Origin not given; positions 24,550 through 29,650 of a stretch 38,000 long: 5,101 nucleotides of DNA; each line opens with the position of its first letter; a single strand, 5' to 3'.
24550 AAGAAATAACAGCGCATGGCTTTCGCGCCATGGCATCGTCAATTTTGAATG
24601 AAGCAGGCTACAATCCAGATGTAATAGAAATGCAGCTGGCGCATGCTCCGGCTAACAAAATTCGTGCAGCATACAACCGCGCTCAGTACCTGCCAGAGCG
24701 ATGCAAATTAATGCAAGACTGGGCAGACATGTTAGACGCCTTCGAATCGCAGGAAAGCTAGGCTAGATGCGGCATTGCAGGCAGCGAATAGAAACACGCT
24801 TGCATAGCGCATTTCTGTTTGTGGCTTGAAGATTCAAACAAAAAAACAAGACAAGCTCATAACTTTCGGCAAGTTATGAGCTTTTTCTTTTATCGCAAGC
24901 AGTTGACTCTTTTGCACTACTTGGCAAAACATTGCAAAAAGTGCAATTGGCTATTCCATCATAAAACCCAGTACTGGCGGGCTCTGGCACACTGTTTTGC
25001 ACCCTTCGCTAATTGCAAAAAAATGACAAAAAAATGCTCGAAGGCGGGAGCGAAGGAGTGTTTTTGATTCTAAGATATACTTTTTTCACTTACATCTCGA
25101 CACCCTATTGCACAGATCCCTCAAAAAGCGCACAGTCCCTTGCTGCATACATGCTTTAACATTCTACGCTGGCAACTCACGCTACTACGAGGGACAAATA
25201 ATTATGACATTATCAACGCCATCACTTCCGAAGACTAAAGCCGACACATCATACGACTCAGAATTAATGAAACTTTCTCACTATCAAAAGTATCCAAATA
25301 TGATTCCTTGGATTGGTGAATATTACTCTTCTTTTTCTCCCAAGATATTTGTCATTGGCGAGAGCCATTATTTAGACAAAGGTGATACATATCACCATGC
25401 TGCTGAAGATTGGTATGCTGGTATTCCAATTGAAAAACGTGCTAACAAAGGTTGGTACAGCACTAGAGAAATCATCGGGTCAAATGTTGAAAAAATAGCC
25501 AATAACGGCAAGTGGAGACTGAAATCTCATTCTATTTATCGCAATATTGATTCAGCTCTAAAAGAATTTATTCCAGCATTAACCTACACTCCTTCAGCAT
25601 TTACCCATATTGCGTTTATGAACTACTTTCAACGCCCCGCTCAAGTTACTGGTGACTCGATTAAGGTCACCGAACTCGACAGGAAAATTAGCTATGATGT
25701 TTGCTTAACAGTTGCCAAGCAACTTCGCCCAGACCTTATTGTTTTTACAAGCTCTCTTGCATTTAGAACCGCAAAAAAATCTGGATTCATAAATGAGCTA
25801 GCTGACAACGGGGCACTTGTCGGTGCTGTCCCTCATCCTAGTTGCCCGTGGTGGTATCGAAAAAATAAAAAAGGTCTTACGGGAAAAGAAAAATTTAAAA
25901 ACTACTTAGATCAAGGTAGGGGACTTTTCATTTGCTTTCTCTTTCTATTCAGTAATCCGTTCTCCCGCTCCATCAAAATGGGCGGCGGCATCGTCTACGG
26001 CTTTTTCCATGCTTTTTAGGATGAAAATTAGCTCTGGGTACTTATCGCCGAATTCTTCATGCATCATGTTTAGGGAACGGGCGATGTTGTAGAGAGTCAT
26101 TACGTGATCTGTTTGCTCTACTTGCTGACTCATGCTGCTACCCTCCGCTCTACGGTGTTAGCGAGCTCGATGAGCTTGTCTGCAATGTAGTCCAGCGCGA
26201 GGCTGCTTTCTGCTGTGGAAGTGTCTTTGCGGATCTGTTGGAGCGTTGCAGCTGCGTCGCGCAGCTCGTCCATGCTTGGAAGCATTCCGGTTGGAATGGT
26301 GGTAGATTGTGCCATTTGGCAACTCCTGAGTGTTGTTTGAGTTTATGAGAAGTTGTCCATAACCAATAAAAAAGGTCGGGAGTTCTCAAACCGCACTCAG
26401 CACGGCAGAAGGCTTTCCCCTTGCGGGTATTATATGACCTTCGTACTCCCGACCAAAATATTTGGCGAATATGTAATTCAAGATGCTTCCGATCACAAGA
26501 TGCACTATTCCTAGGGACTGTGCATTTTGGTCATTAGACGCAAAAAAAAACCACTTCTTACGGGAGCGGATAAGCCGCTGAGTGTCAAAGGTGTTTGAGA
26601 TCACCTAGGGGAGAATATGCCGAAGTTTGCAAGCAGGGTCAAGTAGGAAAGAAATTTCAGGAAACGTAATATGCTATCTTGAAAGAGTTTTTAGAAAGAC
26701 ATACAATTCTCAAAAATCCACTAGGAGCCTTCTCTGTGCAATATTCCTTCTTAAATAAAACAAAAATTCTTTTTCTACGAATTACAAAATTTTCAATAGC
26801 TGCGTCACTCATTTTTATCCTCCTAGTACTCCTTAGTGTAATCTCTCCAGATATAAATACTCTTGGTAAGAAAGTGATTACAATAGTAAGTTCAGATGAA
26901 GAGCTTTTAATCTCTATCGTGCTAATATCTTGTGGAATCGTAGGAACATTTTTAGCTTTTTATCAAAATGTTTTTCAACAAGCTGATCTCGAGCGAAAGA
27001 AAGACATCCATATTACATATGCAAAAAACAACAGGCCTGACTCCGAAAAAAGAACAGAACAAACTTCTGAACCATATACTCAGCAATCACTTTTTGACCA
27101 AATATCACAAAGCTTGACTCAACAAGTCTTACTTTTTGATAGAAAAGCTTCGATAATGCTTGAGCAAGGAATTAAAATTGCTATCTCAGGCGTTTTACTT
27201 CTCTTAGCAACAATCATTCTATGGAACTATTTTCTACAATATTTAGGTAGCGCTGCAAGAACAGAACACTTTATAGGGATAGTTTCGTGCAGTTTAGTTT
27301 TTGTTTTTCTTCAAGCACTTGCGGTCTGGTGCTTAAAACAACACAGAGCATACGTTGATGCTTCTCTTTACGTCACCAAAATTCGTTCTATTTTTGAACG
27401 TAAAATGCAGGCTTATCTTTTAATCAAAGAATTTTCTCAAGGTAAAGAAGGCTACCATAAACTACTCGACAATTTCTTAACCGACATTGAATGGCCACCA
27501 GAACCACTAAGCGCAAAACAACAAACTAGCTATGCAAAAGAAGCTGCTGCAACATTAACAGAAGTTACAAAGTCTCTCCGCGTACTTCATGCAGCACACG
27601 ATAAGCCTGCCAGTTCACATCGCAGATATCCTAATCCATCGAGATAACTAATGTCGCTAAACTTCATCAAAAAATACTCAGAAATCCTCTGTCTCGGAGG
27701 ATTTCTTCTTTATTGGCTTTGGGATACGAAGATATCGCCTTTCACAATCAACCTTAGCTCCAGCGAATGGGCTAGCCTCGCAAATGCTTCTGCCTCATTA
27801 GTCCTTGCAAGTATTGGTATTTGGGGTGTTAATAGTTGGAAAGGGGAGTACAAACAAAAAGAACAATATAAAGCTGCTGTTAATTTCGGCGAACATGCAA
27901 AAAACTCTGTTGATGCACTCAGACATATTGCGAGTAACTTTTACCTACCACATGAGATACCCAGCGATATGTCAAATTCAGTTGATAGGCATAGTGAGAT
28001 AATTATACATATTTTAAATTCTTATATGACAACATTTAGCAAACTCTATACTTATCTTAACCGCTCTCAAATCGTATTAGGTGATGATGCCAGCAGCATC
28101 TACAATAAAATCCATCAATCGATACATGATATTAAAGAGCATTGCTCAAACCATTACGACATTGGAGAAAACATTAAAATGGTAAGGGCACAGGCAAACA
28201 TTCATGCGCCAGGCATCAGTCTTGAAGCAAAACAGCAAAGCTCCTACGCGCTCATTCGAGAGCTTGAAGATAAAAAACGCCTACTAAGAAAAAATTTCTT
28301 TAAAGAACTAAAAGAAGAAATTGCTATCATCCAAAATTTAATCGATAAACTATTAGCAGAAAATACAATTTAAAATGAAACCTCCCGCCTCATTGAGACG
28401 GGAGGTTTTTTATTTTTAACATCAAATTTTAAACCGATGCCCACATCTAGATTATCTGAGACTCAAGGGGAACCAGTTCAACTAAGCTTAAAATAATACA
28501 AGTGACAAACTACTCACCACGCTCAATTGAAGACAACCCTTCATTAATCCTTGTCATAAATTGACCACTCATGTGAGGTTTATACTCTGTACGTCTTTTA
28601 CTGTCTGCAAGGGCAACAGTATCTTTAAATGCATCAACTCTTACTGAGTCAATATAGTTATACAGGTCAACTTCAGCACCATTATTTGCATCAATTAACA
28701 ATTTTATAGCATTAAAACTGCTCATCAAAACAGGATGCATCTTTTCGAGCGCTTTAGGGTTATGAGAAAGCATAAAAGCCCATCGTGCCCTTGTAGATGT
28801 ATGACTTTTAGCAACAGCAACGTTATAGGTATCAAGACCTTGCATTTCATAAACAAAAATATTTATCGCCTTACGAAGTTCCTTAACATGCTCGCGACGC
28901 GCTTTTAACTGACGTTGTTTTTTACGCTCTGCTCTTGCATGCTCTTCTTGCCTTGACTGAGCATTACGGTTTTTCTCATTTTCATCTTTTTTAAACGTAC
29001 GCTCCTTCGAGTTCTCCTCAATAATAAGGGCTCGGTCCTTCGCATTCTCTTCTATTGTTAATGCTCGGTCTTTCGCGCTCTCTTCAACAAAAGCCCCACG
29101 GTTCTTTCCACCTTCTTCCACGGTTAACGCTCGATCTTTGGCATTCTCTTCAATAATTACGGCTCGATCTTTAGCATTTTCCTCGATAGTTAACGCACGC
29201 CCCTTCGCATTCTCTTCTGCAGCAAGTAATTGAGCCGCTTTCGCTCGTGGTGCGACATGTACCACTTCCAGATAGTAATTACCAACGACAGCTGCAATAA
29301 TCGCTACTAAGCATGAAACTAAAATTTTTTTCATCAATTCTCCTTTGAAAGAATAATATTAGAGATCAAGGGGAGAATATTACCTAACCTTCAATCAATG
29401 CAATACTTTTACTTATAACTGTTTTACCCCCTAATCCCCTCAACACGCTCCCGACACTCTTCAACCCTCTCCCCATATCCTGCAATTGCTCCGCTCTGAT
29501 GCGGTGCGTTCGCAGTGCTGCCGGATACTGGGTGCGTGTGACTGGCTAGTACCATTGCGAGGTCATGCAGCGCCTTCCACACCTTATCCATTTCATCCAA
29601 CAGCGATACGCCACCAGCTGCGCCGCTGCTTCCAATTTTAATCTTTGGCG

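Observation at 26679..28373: Two-gene operon encoding only multi-TM proteins with helical cytoplasmic tails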

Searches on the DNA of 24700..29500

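Call 65: search_rna_families(source=window, start=24700, end=29500, threshold=evalue, max_evalue=1)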
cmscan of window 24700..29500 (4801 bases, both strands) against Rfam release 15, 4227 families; matches with E-value up to 1: 3.
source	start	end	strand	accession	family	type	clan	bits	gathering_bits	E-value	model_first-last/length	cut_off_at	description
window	26366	26454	-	RF02221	sRNA-Xcc1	Gene; sRNA;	-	66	53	7.7e-11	1-87/87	no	sRNA-Xcc1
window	24785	24893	+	RF04312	trpB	Cis-reg;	-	34.8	59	0.035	1-107/107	no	trpB ncRNA motif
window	28293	28413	+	RF00515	PyrR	Cis-reg;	-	31.1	54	0.18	1-115/115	no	PyrR binding site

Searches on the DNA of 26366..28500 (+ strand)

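Call 9: search_dna_similar(query=window:26400-28500:+, collection=ecoli_genomes, mode=near, max_rows=15)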
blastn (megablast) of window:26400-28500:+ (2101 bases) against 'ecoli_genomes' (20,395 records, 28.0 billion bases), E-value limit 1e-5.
No match.

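Call 71: search_rna_families(sources=[L001, L003, L004, L005, L008, L009, L010, L011, L012, L013, L014, L015], threshold=gathering)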
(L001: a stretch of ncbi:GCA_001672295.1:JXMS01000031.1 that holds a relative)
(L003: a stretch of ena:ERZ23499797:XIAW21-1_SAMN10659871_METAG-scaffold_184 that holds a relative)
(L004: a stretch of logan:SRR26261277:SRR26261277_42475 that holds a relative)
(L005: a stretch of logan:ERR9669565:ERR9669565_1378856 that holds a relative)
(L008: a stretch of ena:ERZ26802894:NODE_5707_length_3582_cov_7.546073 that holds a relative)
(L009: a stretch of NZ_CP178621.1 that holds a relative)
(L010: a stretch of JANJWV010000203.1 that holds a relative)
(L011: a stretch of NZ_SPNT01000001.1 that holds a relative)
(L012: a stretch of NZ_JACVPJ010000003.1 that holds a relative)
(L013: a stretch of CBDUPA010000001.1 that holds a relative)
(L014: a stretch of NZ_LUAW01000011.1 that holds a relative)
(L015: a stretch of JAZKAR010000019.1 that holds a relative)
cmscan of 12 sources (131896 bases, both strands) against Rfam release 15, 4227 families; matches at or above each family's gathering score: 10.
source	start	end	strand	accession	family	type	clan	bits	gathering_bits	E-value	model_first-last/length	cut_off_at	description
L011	12057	12419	+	RF01849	alpha_tmRNA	Gene;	CL00001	298.6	50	8.1e-86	1-355/355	no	Alphaproteobacteria transfer-messenger RNA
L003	6116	6475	+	RF00023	tmRNA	Gene;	CL00001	186.4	47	4.4e-74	1-374/374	no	transfer-messenger RNA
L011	12113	12334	+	RF04321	tmRNA_permuted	Gene;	-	142.8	47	9e-28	1-213/213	no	permuted transfer-messenger RNA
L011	660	779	-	RF02502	Atu_C8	Gene; sRNA;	-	95.6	50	3.6e-19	1-122/122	no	Rhizobiales sRNA Atu_C8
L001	20896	20983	-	RF02221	sRNA-Xcc1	Gene; sRNA;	-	72.6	53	5.7e-11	1-87/87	no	sRNA-Xcc1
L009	3969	4042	+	RF00005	tRNA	Gene; tRNA;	CL00001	69.5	29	9e-13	1-71/71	no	tRNA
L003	9638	9725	-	RF02221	sRNA-Xcc1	Gene; sRNA;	-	65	53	3.6e-09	1-87/87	no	sRNA-Xcc1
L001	9647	9735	-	RF02221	sRNA-Xcc1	Gene; sRNA;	-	58.1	53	1.6e-07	1-87/87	no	sRNA-Xcc1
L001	16422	16514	-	RF02221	sRNA-Xcc1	Gene; sRNA;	-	53.4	53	2.1e-06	1-87/87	no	sRNA-Xcc1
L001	7761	7852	+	RF00005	tRNA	Gene; tRNA;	CL00001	51.8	29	6.6e-08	1-71/71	no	tRNA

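Call 106: build_rna_model(alignment_id=A10)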
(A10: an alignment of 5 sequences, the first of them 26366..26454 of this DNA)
Model R1 built from alignment A10 (5 sequences, 93 columns); structure: RNAalifold consensus.
model positions 89; base pairs 24; branch points 1; effective number of sequences 1.26; information 0.64 bits per position. Calibrated on 0.2 Mb of random sequence (short: E-values are rough).
structure used (alignment columns):
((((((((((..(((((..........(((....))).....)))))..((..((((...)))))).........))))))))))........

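Call 107: search_with_rna_model(model_id=R1, sources=[window, L001, L003, L004, L005, L008, L009, L010, L011, L012, L013, L014, L015, L016, L017, L018, L019, L020, L021, L022, L023, L024, L025, L026, L027, L028, L029, L030, L031, L032, L033, L034, L035, L036, L037, L038, L039, L040, L041, L042, L043, L044, L045, L046, L047, L048, L049, L050, L051, L052, L053, L054, L055, L056, L057, L058, L059, L060, L061, L062, L063, L064, L065, L066, L067, L068, L069, L070, L071, L072, L073, L076], max_evalue=0.1)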
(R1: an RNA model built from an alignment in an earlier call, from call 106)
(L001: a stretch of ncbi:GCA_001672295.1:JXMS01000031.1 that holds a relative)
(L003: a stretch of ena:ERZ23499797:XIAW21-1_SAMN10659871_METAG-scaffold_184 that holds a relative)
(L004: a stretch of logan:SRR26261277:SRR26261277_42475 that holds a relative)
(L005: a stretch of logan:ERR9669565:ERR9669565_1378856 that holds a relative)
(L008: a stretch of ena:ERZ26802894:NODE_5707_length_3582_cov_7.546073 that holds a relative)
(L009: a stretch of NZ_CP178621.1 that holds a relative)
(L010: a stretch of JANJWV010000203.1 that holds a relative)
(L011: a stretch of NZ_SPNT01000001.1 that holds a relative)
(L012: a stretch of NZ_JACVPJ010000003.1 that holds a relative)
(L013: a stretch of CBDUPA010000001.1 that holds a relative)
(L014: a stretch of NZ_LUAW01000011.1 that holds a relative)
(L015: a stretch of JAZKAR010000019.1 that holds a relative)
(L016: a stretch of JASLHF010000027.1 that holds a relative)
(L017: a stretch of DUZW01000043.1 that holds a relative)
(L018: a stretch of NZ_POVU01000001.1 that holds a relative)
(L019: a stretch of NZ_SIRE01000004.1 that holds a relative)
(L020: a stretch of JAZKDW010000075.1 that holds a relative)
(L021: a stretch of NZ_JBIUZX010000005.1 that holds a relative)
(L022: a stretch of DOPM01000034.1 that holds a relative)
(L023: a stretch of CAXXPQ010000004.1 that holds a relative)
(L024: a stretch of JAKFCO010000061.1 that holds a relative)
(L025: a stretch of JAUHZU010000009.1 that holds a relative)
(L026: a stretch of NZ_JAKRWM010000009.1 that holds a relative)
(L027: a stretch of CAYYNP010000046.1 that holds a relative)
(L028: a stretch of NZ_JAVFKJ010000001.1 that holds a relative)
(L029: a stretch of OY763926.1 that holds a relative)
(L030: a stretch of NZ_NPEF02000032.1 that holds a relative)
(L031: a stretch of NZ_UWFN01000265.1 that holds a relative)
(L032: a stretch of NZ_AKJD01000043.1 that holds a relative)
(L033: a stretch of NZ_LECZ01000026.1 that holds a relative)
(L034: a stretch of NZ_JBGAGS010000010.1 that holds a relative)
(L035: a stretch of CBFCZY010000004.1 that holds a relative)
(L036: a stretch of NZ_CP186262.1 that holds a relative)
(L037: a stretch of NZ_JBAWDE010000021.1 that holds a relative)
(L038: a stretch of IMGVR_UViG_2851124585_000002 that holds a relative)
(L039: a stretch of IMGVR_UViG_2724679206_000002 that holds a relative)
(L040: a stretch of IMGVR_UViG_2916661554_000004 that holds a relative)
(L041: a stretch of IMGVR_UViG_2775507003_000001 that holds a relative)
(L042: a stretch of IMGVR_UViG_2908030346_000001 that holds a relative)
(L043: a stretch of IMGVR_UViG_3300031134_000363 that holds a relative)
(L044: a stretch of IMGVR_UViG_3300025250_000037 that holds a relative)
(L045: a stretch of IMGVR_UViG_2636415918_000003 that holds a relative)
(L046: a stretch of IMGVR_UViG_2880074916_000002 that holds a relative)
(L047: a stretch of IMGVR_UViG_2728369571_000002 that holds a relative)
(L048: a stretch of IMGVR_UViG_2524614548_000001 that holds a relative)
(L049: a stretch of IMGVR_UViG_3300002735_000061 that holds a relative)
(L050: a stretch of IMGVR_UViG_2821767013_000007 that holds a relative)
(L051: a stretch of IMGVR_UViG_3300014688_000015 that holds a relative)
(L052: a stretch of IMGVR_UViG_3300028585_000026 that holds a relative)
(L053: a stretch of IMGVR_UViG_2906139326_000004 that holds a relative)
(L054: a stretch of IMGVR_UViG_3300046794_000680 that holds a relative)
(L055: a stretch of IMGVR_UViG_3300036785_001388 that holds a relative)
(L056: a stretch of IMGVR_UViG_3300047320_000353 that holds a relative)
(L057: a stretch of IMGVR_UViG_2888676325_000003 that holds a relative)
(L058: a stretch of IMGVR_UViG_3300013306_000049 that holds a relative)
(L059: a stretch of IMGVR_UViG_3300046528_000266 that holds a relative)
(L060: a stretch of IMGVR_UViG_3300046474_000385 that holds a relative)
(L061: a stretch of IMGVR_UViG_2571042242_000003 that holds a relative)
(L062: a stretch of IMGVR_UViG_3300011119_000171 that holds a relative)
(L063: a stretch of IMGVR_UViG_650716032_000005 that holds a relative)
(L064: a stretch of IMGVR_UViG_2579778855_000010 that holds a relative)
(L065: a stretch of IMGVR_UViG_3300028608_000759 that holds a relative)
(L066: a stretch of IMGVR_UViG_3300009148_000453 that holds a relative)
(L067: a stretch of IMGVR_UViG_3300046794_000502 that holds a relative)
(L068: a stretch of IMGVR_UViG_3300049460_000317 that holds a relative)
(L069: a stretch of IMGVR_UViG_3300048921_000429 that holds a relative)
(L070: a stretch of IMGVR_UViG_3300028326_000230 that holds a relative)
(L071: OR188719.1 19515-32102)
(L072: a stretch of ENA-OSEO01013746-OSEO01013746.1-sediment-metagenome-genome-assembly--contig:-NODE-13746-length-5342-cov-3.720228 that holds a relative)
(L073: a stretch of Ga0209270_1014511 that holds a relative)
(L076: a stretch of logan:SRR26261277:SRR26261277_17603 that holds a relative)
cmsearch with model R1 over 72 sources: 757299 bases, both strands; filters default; matches with E-value up to 0.1: 7.
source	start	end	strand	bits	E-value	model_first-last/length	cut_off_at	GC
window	26366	26454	-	105.5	1e-24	1-89/89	no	0.52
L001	20896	20983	-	101.3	1.3e-23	1-89/89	no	0.52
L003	9638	9725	-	99.6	3.6e-23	1-89/89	no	0.51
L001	9647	9735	-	96.9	2e-22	1-89/89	no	0.55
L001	16422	16514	-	83.3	8e-19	1-89/89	no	0.52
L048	9799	9881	+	51.4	2.6e-10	1-89/89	no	0.57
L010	829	866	-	24.8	0.0031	1-89/89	no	0.61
